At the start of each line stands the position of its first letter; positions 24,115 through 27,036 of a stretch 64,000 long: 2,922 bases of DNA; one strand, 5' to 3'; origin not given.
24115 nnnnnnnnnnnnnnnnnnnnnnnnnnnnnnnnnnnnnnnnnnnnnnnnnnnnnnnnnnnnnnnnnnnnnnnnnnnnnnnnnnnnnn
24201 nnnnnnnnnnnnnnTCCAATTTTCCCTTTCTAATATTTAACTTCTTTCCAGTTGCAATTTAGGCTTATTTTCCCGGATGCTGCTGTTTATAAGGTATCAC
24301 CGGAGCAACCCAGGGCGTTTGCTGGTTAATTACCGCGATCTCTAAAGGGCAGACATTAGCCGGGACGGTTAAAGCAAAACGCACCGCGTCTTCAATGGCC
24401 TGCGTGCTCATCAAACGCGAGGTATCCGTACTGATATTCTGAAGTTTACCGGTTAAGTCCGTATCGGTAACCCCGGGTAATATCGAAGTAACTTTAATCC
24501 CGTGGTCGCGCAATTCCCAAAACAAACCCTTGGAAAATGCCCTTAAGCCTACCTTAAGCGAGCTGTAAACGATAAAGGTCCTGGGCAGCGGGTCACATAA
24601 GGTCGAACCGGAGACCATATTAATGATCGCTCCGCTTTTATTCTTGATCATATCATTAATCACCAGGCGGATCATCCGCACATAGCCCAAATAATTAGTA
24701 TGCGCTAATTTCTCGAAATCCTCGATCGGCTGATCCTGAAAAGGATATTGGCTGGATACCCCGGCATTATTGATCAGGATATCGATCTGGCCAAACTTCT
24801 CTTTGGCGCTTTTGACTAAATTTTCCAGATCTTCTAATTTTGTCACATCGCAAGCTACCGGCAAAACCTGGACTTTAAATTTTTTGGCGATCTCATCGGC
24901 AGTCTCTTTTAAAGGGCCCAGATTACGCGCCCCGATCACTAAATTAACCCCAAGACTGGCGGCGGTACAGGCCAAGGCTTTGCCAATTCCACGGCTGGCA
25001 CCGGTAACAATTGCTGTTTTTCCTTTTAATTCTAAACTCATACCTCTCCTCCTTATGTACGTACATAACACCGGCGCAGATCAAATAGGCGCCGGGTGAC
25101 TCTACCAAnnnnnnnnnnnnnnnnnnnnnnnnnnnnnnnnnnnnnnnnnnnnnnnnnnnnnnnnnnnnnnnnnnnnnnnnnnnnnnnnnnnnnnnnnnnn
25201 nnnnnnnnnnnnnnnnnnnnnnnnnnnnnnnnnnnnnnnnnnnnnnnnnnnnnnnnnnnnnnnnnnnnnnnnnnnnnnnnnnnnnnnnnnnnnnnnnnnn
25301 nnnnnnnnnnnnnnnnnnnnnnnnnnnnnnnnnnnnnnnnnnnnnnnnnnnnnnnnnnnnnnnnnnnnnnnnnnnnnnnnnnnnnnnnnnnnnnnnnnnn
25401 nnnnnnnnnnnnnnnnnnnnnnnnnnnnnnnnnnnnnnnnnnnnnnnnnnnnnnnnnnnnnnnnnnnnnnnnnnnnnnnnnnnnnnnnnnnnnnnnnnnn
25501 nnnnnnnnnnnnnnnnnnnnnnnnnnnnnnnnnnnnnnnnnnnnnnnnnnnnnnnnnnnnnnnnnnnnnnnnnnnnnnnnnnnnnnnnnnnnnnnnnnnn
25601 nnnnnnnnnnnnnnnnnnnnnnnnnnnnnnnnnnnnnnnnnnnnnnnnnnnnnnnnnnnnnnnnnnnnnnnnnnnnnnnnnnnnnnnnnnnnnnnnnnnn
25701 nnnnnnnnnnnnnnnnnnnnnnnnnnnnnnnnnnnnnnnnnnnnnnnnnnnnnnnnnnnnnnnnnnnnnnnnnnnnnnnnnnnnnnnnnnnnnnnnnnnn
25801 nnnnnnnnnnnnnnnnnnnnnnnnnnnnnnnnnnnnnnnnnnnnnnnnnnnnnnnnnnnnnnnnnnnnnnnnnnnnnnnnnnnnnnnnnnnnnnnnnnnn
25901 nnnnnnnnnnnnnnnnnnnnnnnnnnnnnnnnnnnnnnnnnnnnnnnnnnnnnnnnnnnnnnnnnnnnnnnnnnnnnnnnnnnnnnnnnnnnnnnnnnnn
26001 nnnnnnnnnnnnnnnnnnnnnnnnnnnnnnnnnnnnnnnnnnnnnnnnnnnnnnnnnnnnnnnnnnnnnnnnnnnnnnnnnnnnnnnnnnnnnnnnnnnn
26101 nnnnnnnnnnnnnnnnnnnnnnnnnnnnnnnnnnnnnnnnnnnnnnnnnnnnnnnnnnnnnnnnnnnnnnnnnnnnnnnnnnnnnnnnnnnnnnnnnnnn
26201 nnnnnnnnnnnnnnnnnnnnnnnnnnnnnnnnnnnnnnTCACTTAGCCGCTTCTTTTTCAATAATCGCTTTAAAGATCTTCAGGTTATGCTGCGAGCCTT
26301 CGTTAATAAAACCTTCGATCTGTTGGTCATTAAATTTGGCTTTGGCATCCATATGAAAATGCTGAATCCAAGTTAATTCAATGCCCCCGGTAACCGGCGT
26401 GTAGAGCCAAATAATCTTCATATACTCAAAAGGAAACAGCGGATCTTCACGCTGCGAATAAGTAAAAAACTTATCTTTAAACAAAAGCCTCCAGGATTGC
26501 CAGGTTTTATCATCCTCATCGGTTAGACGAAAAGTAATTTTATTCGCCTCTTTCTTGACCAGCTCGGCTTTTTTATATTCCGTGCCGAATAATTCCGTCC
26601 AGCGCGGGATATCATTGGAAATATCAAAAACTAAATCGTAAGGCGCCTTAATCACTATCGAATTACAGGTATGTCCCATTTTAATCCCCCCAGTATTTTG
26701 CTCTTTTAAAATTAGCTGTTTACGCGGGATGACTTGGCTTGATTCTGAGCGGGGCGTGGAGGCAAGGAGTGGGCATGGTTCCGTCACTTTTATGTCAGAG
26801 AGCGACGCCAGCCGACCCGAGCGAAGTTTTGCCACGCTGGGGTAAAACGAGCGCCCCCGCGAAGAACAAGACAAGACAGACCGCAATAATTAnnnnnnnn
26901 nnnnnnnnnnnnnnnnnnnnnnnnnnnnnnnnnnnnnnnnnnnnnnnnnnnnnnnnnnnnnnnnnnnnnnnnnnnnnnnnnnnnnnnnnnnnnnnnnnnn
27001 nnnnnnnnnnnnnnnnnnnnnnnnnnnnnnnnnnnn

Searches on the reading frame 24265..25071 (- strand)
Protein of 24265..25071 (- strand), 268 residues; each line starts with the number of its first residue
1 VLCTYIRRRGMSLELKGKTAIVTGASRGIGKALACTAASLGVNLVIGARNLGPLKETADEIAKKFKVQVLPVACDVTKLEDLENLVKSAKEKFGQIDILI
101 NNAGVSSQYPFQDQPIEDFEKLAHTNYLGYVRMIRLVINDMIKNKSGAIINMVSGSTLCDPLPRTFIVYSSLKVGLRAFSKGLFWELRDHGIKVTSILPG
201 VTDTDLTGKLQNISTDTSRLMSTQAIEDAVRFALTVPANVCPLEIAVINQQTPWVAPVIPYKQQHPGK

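Call 6: search_protein_families(library=pfam, proteins=[window:24265-25071:-], max_evalue=0.001)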
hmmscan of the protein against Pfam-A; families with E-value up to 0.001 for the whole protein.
window:24265-25071:- (268 aa): 4 families
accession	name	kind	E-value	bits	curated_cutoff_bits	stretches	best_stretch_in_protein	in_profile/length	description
PF00106.31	adh_short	-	7.9e-51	172.8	26.6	1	18-210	1-190/195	short chain dehydrogenase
PF13561.12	adh_short_C2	-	9.2e-36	124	27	1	24-215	1-189/236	Enoyl-(Acyl carrier protein) reductase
PF08659.16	KR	-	1.8e-10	41.5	22.6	1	19-137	2-123/180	KR domain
PF23441.1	SDR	-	1.4e-05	25.1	27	1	66-206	60-198/258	SDR-like rossmann domain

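Call 53: search_solved_structures(query=window:24265-25071:-, max_evalue=1e-10)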
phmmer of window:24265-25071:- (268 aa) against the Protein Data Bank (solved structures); distinct sequences matched with E-value up to 1e-10: 488 (the best 60 are shown).
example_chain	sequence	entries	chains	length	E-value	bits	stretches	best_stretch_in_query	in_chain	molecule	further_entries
2jah_A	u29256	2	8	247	1.7e-32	115.9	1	14-245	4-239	CLAVULANIC ACID DEHYDROGENASE | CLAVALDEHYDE DEHYDROGENASE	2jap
2hq1_A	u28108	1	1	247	2e-31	112.4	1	13-211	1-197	Glucose/ribitol dehydrogenase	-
1vl8_A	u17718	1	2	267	3.4e-30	108.3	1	13-208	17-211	Gluconate 5-dehydrogenase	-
2uvd_A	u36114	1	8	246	3.4e-29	105.1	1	15-227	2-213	3-OXOACYL-(ACYL-CARRIER-PROTEIN) REDUCTASE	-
2et6_A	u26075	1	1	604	6.1e-28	101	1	12-204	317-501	(3R)-hydroxyacyl-CoA dehydrogenase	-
8x89_A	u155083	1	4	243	1.7e-27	99.5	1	14-212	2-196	3-oxoacyl-[acyl-carrier-protein] reductase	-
5vps_A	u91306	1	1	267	4.7e-27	98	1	9-208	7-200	Short-chain dehydrogenase/reductase SDR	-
9fe6_A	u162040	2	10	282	4.8e-27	98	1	14-218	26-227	SDR family oxidoreductase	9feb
5idx_A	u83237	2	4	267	9.1e-27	97.1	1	9-207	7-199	Short-chain dehydrogenase/reductase SDR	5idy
8w0o_A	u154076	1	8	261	1.4e-26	96.5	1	14-207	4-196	Dehydrogenase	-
7w61_A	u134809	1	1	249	2.1e-26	95.9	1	17-245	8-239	Farnesol dehydrogenase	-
3r1i_A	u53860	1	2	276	2.2e-26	95.9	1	14-210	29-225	Short-chain type dehydrogenase/reductase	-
4wjz_A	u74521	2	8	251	4.9e-26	94.7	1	13-219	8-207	3-oxoacyl-[acyl-carrier-protein] reductase FabG | 3-oxoacyl-[acyl-carrier protein] reductase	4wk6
3tzh_A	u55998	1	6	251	4.9e-26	94.7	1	13-219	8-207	3-oxoacyl-[acyl-carrier protein] reductase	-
1ahh_A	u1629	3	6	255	5.6e-26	94.5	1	12-208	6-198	7 ALPHA-HYDROXYSTEROID DEHYDROGENASE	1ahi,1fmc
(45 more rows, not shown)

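Call 72: search_protein_families(library=ncbifam, proteins=[window:24265-25071:-], max_evalue=0.00001)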
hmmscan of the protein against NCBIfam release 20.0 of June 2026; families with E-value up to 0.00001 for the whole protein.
window:24265-25071:- (268 aa): 220 families (the best 25 are shown)
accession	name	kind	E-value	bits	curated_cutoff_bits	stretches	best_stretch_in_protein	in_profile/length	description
NF005806.0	PRK07666.1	equivalog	1.7e-45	155.2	286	1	13-237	3-224/239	3-ketoacyl-ACP reductase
NF005559.1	PRK07231.1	subfamily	7.2e-42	143.6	215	1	15-220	2-204/249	glucose 1-dehydrogenase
NF005594.0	PRK07326.1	equivalog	2.8e-41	141.6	271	1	15-247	4-229/237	SDR family oxidoreductase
NF004825.0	PRK06181.1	equivalog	1e-40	139.7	215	1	14-208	3-194/268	SDR family oxidoreductase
NF004198.0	PRK05653.1-3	equivalog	3.1e-38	131.6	296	1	14-210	4-197/248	3-oxoacyl-ACP reductase FabG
NF005672.0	PRK07454.1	equivalog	5e-38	130.6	234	1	17-238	6-225/241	SDR family oxidoreductase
NF005878.0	PRK07825.1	subfamily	7e-38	130.6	287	1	12-230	4-213/278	short chain dehydrogenase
NF006070.0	PRK08213.1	subfamily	3.5e-37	128.3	279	1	13-210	8-207/259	gluconate 5-dehydrogenase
TIGR01830.1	3oxo_ACP_reduc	equivalog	4.3e-36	124.8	297.75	1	20-214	1-193/239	3-oxoacyl-[acyl-carrier-protein] reductase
NF004514.1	PRK05855.1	equivalog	2.4e-35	122.2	455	1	9-219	305-513/578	SDR family oxidoreductase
NF005495.0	PRK07109.1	subfamily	5.8e-35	121.1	264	1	15-212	6-202/334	SDR family oxidoreductase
NF005446.0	PRK07035.1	equivalog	6.6e-35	120.6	373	1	12-212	6-204/255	SDR family oxidoreductase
NF004521.0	PRK05866.1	equivalog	7e-35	120.5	368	1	9-257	32-278/294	SDR family oxidoreductase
NF009093.0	PRK12429.1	subfamily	9.5e-35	120.1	258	1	14-226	2-211/259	3-hydroxybutyrate dehydrogenase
NF004792.0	PRK06139.1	equivalog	3.1e-34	118.5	308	1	13-205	4-194/327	SDR family oxidoreductase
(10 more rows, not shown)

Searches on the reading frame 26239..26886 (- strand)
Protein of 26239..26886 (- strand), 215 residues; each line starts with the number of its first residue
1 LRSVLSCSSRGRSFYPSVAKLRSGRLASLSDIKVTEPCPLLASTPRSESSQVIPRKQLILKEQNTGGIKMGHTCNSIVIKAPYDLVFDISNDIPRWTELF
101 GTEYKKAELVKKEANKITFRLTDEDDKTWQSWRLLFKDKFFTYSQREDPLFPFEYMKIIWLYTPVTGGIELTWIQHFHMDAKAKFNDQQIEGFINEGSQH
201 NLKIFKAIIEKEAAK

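Call 6: search_protein_families(library=pfam, proteins=[window:26239-26886:-], max_evalue=0.001)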
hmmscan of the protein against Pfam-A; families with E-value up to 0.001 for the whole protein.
window:26239-26886:- (215 aa): 2 families
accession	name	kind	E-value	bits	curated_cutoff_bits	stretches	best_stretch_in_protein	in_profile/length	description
PF10604.15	Polyketide_cyc2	-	2.8e-05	24.9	27.4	1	75-209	6-141/142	Polyketide cyclase / dehydrase and lipid transport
PF03364.25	Polyketide_cyc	-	5.4e-05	23.9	23.4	1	79-204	1-124/126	Polyketide cyclase / dehydrase and lipid transport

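Call 54: search_solved_structures(query=window:26239-26886:-, max_evalue=1)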
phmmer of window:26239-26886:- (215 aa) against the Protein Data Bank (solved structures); distinct sequences matched with E-value up to 1: 8.
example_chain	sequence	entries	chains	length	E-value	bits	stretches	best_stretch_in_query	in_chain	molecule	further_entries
2rez_A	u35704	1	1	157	4.6e-24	88.4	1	71-211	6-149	Multifunctional cyclase-dehydratase-3-O-methyl transferase tcmN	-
2rer_A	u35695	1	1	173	6.5e-24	87.9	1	71-211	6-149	Multifunctional cyclase-dehydratase-3-O-methyl transferase tcmN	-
2res_A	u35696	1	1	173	8.6e-24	87.5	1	71-211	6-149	Multifunctional cyclase-dehydratase-3-O-methyl transferase tcmN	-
3tvq_A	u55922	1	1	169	8.9e-24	87.4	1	72-211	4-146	Multifunctional cyclase-dehydratase-3-O-methyl transferase tcmN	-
3tvr_A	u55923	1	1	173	5.1e-21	78.4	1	67-213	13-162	Polyketide cyclase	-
3tl1_A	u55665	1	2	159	1.1e-20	77.3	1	70-213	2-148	Polyketide cyclase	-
2kf2_A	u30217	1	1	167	2.5e-20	76.2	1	70-213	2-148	Putative polyketide cyclase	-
3tfz_A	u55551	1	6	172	0.78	12.5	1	69-136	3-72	Cyclase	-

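Call 72: search_protein_families(library=ncbifam, proteins=[window:26239-26886:-], max_evalue=0.00001)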
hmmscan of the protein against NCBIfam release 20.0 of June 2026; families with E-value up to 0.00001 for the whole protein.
window:26239-26886:- (215 aa): 0 families
